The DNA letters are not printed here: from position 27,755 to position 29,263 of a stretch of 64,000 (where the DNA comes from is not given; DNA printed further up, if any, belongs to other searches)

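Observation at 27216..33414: Combined protein-repair / RNA-repair operon: pcm + archaeal-type SAM synthetase + TraR + archease + RtcB + Zn-ribbon + three CBS proteins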

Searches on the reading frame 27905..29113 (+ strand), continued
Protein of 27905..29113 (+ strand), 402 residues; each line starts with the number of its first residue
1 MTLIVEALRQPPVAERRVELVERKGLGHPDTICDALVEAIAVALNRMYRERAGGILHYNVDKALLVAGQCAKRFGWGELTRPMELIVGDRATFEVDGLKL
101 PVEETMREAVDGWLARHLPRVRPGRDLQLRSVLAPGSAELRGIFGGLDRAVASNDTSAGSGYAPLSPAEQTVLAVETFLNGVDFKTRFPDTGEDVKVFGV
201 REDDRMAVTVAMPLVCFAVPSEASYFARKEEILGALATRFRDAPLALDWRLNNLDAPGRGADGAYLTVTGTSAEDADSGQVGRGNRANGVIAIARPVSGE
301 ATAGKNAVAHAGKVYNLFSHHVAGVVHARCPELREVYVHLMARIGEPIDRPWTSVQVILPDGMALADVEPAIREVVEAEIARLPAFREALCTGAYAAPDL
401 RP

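Call 37: find_encoding_contigs(protein=P0078, flank=10000, max_places=2)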
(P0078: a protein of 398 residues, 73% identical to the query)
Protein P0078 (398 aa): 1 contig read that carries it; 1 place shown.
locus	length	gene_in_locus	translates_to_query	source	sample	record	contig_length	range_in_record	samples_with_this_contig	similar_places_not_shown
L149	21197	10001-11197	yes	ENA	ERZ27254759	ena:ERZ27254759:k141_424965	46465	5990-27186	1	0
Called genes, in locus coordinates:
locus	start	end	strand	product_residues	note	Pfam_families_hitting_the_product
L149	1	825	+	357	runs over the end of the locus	PF00364:Biotin_lipoyl, PF02817:E3_binding, PF00198:2-oxoacid_dh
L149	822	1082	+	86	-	PF00550:PP-binding (weak)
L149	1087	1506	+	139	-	PF00582:Usp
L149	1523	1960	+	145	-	PF02566:OsmC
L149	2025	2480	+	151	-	PF03266:NTPase_1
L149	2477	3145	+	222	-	PF09601:DUF2459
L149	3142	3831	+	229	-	PF00106:adh_short, PF08659:KR, PF13561:adh_short_C2, PF23441:SDR (weak)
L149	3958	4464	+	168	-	PF13298:LigD_N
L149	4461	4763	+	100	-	PF11373:DUF3175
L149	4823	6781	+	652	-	PF00795:CN_hydrolase, PF02540:NAD_synthase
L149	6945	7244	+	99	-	PF00076:RRM_1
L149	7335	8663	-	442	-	PF00140:Sigma70_r1_2, PF04542:Sigma70_r2, PF04539:Sigma70_r3, PF04545:Sigma70_r4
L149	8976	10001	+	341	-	PF04055:Radical_SAM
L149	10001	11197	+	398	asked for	PF01941:AdoMet_Synthase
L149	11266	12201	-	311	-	PF03916:NrfD, PF04976:DmsC (faint)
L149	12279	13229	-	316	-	PF04055:Radical_SAM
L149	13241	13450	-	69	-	-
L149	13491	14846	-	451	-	PF00390:malic, PF03949:Malic_M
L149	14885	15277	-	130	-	PF10025:DUF2267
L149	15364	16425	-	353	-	PF12706:Lactamase_B_2 (weak)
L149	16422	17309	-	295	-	PF04389:Peptidase_M28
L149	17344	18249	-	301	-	PF13793:Pribosyltran_N, PF00156:Pribosyltran, PF14572:Pribosyl_synth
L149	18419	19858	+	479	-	PF17767:NAPRTase_N, PF04095:NAPRTase, PF17956:NAPRTase_C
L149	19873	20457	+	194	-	PF00571:CBS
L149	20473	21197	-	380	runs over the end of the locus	PF01950:FBPase_3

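Call 39: search_protein_families(library=ncbifam, proteins=[L003:4988-6025:+, L149:8976-10001:+, L149:12279-13229:-, L148:8296-8493:+, L003:7326-7550:+], max_evalue=0.001)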
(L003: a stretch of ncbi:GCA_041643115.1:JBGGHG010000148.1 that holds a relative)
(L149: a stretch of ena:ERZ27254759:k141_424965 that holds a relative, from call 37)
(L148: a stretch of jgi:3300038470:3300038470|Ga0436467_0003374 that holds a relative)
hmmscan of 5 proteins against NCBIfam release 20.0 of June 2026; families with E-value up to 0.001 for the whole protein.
L003:4988-6025:+ (345 aa): 13 families
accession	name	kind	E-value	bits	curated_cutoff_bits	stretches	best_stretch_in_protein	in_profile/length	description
TIGR04337.1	AmmeMemoSam_rS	hypoth_equivalog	3.2e-98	328.8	220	1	15-344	4-333/349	AmmeMemoRadiSam system radical SAM enzyme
TIGR04041.1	activase_YjjW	hypoth_equivalog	1.8e-12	47.3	250.2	1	142-263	119-240/276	YjjW family glycine radical enzyme activase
TIGR02494.1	PFLE_PFLC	subfamily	6.3e-10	38.8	174.35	1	139-262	131-255/293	glycyl-radical enzyme activating protein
TIGR02666.1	moaA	equivalog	1.5e-08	34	284.05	1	84-237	15-172/336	GTP 3',8-cyclase MoaA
TIGR02493.1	PFLA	equivalog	1e-07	31.6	231.75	1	85-250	20-186/235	pyruvate formate-lyase-activating protein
TIGR02668.1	moaA_archaeal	equivalog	1e-07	31.2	325.25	1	82-236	13-164/303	GTP 3',8-cyclase MoaA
NF048010.1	SfplDhtActHpsHDes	equivalog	6.6e-07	28.4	430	1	125-262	127-264/298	(2S)-3-sulfopropanediol dehydratase activating enzyme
TIGR02495.1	NrdG2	equivalog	2.2e-06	27.2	131.15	1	78-235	14-169/193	anaerobic ribonucleoside-triphosphate reductase activating protein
NF001199.0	PRK00164.2-1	equivalog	4.7e-05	22.7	231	1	83-221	16-150/308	GTP 3',8-cyclase MoaA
TIGR04003.1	rSAM_BssD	equivalog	9.3e-05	21.7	496.45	1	138-249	134-246/314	[benzylsuccinate synthase]-activating enzyme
TIGR04395.1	cutC_activ_rSAM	equivalog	0.00017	20.9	360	1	140-249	138-247/309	choline TMA-lyase-activating enzyme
NF033719.1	ind_deCO2_activ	equivalog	0.00023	20.6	425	0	121-244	122-242/302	indoleacetate decarboxylase activase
TIGR04466.1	rSAM_BlsE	equivalog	0.0004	20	400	1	90-236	13-153/327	cytosylglucuronate decarboxylase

L149:8976-10001:+ (341 aa): 16 families
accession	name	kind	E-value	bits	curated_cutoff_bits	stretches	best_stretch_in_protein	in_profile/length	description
TIGR04337.1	AmmeMemoSam_rS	hypoth_equivalog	2e-102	342.6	220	1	3-335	4-336/349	AmmeMemoRadiSam system radical SAM enzyme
TIGR04041.1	activase_YjjW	hypoth_equivalog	2.3e-14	53.5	250.2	1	132-250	121-239/276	YjjW family glycine radical enzyme activase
TIGR02494.1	PFLE_PFLC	subfamily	1.1e-12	47.8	174.35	1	128-238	132-242/293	glycyl-radical enzyme activating protein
TIGR02493.1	PFLA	equivalog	8.3e-11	41.7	231.75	1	75-238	22-186/235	pyruvate formate-lyase-activating protein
TIGR02495.1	NrdG2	equivalog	1.8e-09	37.2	131.15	1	66-237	14-182/193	anaerobic ribonucleoside-triphosphate reductase activating protein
TIGR04003.1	rSAM_BssD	equivalog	2.2e-09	36.9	496.45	1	123-238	131-247/314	[benzylsuccinate synthase]-activating enzyme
NF048010.1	SfplDhtActHpsHDes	equivalog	3.3e-09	36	430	1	114-246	128-260/298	(2S)-3-sulfopropanediol dehydratase activating enzyme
TIGR02666.1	moaA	equivalog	2.3e-08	33.4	284.05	1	76-237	18-182/336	GTP 3',8-cyclase MoaA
NF033719.1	ind_deCO2_activ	equivalog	7.8e-07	28.7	425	1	115-237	127-247/302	indoleacetate decarboxylase activase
TIGR02668.1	moaA_archaeal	equivalog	2.6e-06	26.6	325.25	1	75-225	17-165/303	GTP 3',8-cyclase MoaA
TIGR04395.1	cutC_activ_rSAM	equivalog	1.3e-05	24.7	360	1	126-238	136-248/309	choline TMA-lyase-activating enzyme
NF008356.0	PRK11145.1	equivalog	2.8e-05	23.5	375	1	74-237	26-190/246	pyruvate formate lyase 1-activating protein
NF043069.1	T4HPD_activ_SAM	equivalog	0.00022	20.7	425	0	138-239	142-243/299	trans-4-hydroxy-L-proline dehydratase activase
NF045574.1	sacti_mat_StsB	exception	0.0005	19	625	1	69-216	97-240/466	StsB family radical SAM/SPASM domain sactipeptide maturase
NF033717.2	HPDL_rSAM_activ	equivalog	0.00065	19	420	0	121-238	132-251/311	4-hydroxyphenylacetate decarboxylase activase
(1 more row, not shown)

L149:12279-13229:- (316 aa): 2 families
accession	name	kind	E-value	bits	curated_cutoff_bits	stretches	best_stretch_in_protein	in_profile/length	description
TIGR04337.1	AmmeMemoSam_rS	hypoth_equivalog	1.7e-05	23.9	220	0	85-122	78-119/349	AmmeMemoRadiSam system radical SAM enzyme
TIGR02495.1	NrdG2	equivalog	0.00012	21.5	131.15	1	78-110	18-50/193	anaerobic ribonucleoside-triphosphate reductase activating protein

L148:8296-8493:+ (65 aa): 0 families

L003:7326-7550:+ (74 aa): 0 families

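Call 58: find_encoding_contigs(protein=P0027, flank=7000, max_places=1)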
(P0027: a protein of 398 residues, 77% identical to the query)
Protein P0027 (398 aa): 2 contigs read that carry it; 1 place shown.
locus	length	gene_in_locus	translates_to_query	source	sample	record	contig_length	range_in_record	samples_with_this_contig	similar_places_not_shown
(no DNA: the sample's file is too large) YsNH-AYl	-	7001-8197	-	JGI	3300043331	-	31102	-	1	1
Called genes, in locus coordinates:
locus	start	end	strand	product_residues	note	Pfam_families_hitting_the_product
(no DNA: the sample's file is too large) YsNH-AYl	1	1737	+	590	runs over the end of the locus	PF00501:AMP-binding, PF13193:AMP-binding_C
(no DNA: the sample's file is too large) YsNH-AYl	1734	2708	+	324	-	PF00676:E1_dh, PF02775:TPP_enzyme_C (faint)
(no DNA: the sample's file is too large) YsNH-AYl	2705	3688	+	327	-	PF02779:Transket_pyr, PF02780:Transketolase_C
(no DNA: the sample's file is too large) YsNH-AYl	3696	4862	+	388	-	PF00364:Biotin_lipoyl, PF02817:E3_binding, PF00198:2-oxoacid_dh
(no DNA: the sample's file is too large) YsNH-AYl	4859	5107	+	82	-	PF00550:PP-binding (weak)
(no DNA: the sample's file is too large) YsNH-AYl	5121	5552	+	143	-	PF02566:OsmC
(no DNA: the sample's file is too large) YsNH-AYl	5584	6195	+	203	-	PF12706:Lactamase_B_2 (weak)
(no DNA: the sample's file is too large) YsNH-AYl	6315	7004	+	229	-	PF01135:PCMT, PF13489:Methyltransf_23 (weak), PF13847:Methyltransf_31 (weak), PF13649:Methyltransf_25 (weak)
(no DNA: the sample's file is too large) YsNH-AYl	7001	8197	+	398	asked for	PF01941:AdoMet_Synthase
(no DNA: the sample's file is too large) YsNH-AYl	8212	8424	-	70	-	-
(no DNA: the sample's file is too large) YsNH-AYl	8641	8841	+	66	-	-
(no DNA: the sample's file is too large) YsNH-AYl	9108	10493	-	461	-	PF00140:Sigma70_r1_2, PF04542:Sigma70_r2, PF04539:Sigma70_r3, PF04545:Sigma70_r4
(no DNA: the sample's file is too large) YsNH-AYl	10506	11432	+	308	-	PF17956:NAPRTase_C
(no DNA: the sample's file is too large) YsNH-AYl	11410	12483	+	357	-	PF01137:RTC, PF05189:RTC_insert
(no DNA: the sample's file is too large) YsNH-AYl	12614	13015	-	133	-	PF00571:CBS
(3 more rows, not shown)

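Call 59: find_encoding_contigs(protein=P0112, flank=7000, max_places=1)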
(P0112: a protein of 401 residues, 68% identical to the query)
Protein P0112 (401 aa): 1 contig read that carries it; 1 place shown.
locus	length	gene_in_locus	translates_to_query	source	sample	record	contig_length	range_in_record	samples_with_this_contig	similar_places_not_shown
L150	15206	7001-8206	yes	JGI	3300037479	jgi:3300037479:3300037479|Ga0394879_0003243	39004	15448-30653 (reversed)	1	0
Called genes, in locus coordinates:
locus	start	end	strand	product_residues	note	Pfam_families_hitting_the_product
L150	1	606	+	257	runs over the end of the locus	PF02613:Nitrate_red_del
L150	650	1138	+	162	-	-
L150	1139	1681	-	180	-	PF03729:DUF308 (weak)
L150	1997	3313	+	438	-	PF01583:APS_kinase, PF13671:AAA_33 (weak), PF01135:PCMT, PF13649:Methyltransf_25 (weak), PF13847:Methyltransf_31 (faint)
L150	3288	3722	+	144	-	PF02566:OsmC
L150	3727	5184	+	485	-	PF01139:RtcB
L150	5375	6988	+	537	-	PF00118:Cpn60_TCP1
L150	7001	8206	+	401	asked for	PF01941:AdoMet_Synthase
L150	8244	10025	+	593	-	PF00501:AMP-binding, PF13193:AMP-binding_C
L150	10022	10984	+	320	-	PF00676:E1_dh, PF02775:TPP_enzyme_C (weak)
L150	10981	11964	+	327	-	PF02779:Transket_pyr, PF02780:Transketolase_C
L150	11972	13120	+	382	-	PF00364:Biotin_lipoyl, PF25997:BSH_YhbJ (weak), PF02817:E3_binding, PF00198:2-oxoacid_dh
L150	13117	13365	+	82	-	PF00550:PP-binding (weak)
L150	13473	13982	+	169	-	PF00571:CBS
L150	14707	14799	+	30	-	-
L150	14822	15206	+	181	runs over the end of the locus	PF13302:Acetyltransf_3, PF13420:Acetyltransf_4, PF13523:Acetyltransf_8 (faint), PF00583:Acetyltransf_1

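Call 60: find_encoding_contigs(protein=P0094, flank=7000, max_places=1)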
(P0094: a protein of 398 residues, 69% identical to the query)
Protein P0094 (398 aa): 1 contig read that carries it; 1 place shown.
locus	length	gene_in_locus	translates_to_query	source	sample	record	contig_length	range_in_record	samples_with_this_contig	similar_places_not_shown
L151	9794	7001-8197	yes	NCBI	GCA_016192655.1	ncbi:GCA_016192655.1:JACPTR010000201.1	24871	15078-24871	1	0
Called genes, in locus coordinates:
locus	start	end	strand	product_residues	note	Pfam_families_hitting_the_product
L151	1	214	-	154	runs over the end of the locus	PF03949:Malic_M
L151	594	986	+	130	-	PF10025:DUF2267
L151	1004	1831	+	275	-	PF04055:Radical_SAM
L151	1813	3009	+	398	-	PF04055:Radical_SAM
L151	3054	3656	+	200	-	PF00156:Pribosyltran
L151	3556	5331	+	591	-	PF01979:Amidohydro_1, PF07969:Amidohydro_3 (faint), PF13382:Adenine_deam_C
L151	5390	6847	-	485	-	PF17767:NAPRTase_N, PF04095:NAPRTase (weak), PF17956:NAPRTase_C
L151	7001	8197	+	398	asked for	PF01941:AdoMet_Synthase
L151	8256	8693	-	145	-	PF00011:HSP20, PF17886:ArsA_HSP20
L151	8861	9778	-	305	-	PF13549:ATP-grasp_5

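Call 71: search_protein_families(library=pfam, proteins=[L150:1997-3313:+], max_evalue=0.01)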
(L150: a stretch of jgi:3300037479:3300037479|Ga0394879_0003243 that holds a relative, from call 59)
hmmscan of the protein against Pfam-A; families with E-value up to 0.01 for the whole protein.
L150:1997-3313:+ (438 aa): 10 families
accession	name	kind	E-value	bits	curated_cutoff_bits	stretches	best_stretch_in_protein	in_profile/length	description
PF01135.25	PCMT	-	3.7e-62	210.3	20.3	1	209-413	3-209/210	Protein-L-isoaspartate(D-aspartate) O-methyltransferase (PCMT)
PF01583.26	APS_kinase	-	7.4e-13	49.2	21.1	1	2-109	2-112/152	Adenylylsulphate kinase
PF13671.12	AAA_33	-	7.9e-07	29.9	27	1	4-107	1-105/143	AAA domain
PF13649.12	Methyltransf_25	-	1.7e-06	29.1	27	1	283-352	1-71/97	Methyltransferase domain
PF13847.12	Methyltransf_31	-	5.1e-06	26.7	27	1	278-349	2-78/145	Methyltransferase domain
PF00398.26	RrnaAD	-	2.6e-05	23.9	24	1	265-335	16-84/263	Ribosomal RNA adenine dimethylase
PF13489.12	Methyltransf_23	-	5.4e-05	23.4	27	1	275-351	18-87/164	Methyltransferase domain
PF08242.18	Methyltransf_12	-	0.00043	21.4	30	1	284-351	1-71/98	Methyltransferase domain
PF08241.18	Methyltransf_11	-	0.00049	21.1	21.2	1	284-351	1-66/95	Methyltransferase domain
PF08433.16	KTI12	-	0.00067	19.7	22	1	5-89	4-86/271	Chromatin associated protein KTI12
